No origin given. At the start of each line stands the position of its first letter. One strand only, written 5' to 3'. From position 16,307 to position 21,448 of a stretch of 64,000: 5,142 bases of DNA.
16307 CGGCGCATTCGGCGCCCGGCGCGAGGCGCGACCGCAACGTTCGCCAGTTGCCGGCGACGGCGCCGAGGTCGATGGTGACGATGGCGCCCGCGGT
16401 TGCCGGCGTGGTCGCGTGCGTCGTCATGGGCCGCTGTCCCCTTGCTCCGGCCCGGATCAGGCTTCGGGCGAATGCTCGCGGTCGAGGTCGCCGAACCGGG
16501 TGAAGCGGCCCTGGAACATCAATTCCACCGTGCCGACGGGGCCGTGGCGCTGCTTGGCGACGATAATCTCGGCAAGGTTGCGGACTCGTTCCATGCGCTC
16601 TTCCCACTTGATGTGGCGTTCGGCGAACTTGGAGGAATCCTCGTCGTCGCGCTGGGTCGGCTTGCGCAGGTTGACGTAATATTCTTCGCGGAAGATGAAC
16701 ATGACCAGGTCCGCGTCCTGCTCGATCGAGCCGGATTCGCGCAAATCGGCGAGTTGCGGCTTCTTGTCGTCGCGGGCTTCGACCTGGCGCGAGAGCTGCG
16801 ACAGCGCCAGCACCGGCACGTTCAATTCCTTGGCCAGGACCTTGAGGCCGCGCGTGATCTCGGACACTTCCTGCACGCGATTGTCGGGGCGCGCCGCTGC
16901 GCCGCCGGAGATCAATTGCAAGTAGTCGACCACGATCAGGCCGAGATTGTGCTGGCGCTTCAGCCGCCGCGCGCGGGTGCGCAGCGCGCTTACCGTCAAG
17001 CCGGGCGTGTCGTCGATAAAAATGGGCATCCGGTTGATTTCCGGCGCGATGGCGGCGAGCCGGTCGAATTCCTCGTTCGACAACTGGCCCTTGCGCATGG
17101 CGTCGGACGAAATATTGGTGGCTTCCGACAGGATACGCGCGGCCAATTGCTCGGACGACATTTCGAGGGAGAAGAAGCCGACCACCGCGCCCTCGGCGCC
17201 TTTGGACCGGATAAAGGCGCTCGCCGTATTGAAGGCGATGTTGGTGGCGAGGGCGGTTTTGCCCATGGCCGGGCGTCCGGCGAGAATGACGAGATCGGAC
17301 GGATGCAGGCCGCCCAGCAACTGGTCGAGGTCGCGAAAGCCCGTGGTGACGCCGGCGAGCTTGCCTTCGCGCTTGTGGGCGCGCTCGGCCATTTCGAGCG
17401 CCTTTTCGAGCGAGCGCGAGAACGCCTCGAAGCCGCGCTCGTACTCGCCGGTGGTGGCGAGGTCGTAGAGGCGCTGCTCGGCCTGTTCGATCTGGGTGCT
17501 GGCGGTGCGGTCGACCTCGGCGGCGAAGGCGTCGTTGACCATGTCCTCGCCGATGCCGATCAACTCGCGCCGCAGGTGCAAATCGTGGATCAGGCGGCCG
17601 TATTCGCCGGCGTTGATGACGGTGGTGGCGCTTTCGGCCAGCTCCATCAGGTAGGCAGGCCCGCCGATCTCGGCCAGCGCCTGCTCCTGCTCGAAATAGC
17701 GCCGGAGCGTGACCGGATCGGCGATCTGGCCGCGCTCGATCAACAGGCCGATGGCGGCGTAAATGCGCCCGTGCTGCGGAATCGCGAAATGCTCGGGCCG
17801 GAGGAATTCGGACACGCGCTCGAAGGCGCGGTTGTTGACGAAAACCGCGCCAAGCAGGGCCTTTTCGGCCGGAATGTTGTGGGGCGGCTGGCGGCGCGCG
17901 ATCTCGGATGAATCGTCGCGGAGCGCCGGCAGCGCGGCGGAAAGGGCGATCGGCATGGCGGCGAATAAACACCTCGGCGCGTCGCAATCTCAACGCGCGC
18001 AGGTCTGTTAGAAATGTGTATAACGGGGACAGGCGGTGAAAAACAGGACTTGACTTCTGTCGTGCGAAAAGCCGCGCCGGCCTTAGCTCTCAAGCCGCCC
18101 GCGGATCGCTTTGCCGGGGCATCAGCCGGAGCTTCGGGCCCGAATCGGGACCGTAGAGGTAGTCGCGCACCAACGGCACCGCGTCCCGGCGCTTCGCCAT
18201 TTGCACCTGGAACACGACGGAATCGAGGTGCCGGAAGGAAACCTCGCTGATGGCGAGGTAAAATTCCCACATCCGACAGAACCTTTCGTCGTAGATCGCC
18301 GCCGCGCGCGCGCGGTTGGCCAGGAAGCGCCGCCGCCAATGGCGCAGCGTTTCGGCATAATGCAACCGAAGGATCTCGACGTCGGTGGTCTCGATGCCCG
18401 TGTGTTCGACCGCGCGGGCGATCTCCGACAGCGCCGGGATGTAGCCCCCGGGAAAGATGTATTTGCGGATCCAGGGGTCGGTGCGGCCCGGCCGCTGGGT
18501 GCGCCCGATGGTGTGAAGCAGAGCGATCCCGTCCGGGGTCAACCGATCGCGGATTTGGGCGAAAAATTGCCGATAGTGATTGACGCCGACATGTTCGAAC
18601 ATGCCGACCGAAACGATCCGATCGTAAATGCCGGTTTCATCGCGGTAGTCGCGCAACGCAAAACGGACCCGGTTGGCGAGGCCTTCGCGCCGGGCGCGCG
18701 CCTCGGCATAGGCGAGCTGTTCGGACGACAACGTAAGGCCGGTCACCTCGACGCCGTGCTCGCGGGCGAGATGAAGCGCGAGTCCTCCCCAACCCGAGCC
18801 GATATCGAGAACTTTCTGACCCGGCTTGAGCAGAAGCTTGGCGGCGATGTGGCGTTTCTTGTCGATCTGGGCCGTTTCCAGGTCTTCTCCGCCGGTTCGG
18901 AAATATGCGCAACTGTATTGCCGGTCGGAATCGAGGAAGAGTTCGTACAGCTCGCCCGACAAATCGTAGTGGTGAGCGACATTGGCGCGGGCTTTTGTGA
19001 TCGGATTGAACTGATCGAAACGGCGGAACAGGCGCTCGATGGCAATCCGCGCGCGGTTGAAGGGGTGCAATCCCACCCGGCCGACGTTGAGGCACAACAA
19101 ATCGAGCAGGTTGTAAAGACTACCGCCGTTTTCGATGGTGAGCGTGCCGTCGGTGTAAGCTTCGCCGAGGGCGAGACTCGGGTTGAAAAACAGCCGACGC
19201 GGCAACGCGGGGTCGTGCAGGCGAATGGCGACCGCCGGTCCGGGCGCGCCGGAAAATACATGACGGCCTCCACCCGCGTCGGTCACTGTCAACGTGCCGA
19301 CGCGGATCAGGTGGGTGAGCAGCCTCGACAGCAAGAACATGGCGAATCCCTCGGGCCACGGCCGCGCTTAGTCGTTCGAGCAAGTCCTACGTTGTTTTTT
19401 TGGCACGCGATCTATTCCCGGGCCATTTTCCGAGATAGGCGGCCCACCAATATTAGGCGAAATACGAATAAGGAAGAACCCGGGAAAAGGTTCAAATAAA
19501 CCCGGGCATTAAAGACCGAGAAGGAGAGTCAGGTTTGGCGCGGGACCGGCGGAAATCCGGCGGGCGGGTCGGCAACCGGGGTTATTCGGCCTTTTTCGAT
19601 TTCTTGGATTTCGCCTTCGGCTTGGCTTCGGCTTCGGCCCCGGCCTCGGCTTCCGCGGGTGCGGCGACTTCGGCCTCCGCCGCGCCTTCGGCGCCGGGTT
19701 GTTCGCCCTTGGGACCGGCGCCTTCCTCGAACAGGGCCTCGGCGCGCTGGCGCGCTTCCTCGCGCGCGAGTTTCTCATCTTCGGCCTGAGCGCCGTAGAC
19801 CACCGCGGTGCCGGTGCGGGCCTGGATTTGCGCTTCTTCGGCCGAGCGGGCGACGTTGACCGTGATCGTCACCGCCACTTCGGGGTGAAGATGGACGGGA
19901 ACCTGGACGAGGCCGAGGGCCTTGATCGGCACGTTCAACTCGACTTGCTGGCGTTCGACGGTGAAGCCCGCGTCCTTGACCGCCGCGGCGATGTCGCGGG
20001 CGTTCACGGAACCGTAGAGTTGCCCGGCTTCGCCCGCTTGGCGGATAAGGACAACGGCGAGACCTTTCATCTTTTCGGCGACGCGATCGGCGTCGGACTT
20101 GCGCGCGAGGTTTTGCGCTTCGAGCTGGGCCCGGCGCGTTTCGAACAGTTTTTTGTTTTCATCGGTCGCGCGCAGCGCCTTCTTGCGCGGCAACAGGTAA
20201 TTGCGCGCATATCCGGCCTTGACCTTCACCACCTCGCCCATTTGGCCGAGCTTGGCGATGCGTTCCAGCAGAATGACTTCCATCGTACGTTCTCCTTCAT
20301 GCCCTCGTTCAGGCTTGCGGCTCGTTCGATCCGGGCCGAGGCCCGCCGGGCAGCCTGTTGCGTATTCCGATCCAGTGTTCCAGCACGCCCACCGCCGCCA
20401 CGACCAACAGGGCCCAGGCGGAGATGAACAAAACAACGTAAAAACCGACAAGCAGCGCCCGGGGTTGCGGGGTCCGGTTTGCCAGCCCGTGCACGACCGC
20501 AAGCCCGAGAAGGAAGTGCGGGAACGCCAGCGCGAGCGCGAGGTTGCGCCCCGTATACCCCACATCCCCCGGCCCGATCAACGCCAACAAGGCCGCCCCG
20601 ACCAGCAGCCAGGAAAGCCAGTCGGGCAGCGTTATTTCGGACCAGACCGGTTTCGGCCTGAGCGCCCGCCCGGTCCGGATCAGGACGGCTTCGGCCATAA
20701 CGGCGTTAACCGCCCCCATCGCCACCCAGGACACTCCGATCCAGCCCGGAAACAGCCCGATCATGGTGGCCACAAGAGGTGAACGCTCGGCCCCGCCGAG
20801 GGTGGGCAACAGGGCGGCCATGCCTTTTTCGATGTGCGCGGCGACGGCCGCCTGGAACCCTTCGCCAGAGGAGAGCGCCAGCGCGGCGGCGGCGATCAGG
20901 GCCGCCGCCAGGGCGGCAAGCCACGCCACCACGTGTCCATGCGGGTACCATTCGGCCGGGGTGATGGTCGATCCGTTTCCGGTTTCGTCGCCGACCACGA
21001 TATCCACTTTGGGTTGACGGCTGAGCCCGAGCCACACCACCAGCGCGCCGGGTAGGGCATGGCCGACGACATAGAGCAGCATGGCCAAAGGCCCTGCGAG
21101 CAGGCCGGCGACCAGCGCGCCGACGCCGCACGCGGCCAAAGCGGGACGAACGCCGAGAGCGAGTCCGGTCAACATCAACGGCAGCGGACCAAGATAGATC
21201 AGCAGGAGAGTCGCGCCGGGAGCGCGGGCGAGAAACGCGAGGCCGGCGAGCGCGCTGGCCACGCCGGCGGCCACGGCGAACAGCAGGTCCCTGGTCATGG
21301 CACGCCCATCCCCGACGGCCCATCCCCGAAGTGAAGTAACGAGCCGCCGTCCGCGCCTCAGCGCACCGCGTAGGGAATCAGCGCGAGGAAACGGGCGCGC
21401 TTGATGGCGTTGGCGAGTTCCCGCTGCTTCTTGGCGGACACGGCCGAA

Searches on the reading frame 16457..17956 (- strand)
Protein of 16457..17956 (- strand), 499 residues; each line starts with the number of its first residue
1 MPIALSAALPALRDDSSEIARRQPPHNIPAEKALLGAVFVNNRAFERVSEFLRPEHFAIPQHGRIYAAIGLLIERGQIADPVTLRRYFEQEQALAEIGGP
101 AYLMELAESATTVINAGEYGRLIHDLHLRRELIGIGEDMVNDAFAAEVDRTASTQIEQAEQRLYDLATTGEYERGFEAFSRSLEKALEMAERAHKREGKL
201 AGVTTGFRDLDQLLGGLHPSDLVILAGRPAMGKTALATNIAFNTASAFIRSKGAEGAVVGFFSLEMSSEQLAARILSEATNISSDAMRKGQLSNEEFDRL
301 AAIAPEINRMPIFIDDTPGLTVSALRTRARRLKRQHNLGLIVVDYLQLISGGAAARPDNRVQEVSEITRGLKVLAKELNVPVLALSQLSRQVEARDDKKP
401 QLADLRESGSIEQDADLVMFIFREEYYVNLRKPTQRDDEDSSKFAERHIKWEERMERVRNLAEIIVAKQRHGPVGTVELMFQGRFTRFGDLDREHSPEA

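Call 63: search_protein_families(library=pfam, proteins=[window:16457-17956:-], max_evalue=0.000001)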
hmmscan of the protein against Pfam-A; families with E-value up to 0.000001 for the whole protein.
window:16457-17956:- (499 aa): 3 families
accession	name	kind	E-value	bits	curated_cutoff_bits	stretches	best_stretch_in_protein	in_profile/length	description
PF03796.21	DnaB_C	-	4.8e-105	351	27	1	202-489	1-254/255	DnaB-like helicase C terminal domain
PF00772.26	DnaB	-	3.2e-29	101.4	23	1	23-125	1-103/103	DnaB-like helicase N terminal domain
PF13481.12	AAA_25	-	4.6e-14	52.9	27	1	204-388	16-190/195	AAA domain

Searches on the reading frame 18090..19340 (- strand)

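Call 63: search_protein_families(library=pfam, proteins=[window:18090-19340:-], max_evalue=0.000001)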
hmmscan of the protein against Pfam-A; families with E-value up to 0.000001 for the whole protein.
window:18090-19340:- (416 aa): 6 families
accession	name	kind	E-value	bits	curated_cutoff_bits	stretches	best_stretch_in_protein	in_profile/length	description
PF02353.26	CMAS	-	6.2e-88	295.1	27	1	116-378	5-272/273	Mycolic acid cyclopropane synthetase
PF13649.12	Methyltransf_25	-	5.4e-16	59.5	27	1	177-271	1-97/97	Methyltransferase domain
PF13489.12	Methyltransf_23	-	6.8e-13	49.1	27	1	167-315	14-158/164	Methyltransferase domain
PF08242.18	Methyltransf_12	-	9.6e-13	49.1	30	1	178-272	1-97/98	Methyltransferase domain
PF08241.18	Methyltransf_11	-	6.6e-12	46.3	21.2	1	178-274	1-94/95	Methyltransferase domain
PF13847.12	Methyltransf_31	-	5.9e-09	36.2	27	1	172-278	2-112/145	Methyltransferase domain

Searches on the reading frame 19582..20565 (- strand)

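Call 63: search_protein_families(library=pfam, proteins=[window:19582-20565:-], max_evalue=0.000001)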
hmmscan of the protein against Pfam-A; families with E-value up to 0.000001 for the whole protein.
window:19582-20565:- (327 aa): 2 families
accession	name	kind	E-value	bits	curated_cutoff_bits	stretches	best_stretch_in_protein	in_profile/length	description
PF03948.19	Ribosomal_L9_C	-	1.1e-25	90.3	23.2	1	158-239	2-85/86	Ribosomal protein L9, C-terminal domain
PF01281.25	Ribosomal_L9_N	-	2e-21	75.7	20.7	1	95-140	1-46/47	Ribosomal protein L9, N-terminal domain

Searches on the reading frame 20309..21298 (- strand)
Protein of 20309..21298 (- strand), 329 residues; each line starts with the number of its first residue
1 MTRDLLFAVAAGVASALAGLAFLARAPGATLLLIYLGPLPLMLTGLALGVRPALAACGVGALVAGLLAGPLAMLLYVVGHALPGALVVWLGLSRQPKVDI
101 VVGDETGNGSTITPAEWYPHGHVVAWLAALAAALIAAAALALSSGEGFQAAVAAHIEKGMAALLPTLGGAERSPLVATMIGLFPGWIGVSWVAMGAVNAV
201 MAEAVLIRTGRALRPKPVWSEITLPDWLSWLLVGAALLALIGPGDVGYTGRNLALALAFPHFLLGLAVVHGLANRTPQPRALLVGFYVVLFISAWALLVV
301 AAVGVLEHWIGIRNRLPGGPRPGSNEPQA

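Call 63: search_protein_families(library=pfam, proteins=[window:20309-21298:-], max_evalue=0.000001)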
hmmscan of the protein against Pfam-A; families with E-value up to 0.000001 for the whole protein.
window:20309-21298:- (329 aa): 1 family
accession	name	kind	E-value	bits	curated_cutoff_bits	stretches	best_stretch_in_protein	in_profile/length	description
PF09991.14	DUF2232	-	3.6e-13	49.8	27.8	1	18-305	6-287/290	Predicted membrane protein (DUF2232)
